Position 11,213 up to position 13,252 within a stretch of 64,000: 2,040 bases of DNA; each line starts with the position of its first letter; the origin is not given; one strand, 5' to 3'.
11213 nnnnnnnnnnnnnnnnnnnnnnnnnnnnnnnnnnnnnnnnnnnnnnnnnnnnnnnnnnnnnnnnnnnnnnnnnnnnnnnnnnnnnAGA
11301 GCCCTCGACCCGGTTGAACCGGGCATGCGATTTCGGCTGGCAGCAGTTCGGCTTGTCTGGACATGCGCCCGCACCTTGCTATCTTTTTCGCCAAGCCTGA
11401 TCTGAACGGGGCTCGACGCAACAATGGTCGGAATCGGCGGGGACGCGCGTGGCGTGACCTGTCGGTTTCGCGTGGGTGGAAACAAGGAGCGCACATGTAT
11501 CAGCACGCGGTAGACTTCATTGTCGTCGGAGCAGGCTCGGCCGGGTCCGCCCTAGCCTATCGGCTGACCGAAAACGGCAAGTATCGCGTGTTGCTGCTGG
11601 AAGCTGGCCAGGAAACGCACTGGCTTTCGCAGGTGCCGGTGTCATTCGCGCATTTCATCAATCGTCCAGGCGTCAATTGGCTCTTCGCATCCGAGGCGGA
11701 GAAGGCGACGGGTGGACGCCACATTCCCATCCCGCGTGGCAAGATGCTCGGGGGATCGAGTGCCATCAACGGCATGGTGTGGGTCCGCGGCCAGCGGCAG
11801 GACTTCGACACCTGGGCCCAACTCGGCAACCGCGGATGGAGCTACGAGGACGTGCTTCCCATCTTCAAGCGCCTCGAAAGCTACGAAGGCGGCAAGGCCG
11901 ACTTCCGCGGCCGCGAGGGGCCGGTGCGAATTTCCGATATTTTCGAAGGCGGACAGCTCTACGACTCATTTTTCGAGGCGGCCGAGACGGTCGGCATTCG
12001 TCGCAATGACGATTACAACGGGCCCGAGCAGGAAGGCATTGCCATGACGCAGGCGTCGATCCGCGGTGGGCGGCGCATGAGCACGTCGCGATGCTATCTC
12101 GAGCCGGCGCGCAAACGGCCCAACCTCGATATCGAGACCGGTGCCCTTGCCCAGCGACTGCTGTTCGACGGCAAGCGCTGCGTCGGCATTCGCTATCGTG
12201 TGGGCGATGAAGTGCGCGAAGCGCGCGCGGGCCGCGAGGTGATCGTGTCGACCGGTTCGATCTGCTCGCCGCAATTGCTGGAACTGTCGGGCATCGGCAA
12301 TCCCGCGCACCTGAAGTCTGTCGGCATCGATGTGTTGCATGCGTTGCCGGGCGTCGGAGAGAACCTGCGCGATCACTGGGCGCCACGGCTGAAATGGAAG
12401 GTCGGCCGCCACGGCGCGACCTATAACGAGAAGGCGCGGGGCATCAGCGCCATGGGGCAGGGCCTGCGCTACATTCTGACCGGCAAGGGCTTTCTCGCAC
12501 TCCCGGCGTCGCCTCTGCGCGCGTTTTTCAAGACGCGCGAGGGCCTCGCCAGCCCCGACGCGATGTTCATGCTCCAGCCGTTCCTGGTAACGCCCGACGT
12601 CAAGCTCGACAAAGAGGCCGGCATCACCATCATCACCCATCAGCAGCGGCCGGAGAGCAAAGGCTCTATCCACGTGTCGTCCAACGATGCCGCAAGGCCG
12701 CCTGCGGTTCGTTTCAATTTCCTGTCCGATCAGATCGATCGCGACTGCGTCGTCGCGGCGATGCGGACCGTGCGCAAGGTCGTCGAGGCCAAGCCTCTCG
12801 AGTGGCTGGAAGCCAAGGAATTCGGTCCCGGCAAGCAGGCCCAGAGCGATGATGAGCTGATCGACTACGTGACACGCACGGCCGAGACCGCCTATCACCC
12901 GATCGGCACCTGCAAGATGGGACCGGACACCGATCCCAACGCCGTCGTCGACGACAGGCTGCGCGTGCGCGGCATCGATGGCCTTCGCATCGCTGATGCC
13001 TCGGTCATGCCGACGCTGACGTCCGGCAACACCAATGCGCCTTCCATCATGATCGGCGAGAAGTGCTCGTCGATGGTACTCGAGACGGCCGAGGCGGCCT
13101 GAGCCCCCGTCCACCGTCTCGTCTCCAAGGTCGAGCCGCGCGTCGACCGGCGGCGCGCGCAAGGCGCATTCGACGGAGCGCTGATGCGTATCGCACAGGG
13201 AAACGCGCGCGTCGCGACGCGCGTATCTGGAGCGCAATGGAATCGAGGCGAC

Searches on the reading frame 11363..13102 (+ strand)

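Call 30: search_protein_families(library=pfam, proteins=[window:11363-13102:+], max_evalue=0.00001)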
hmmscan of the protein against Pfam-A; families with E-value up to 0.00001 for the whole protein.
window:11363-13102:+ (579 aa): 4 families
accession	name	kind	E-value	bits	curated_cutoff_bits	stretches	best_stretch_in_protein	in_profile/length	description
PF00732.25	GMC_oxred_N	-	1.6e-50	172.4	23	1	50-339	1-217/218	GMC oxidoreductase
PF05199.19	GMC_oxred_C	-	5.7e-40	137.5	24.6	1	430-565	1-139/139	GMC oxidoreductase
PF00890.30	FAD_binding_2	-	7.7e-08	32.4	20.4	0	51-86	1-39/414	FAD binding domain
PF01266.30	DAO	-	4.9e-06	26.7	27.9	0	51-84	1-33/353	FAD dependent oxidoreductase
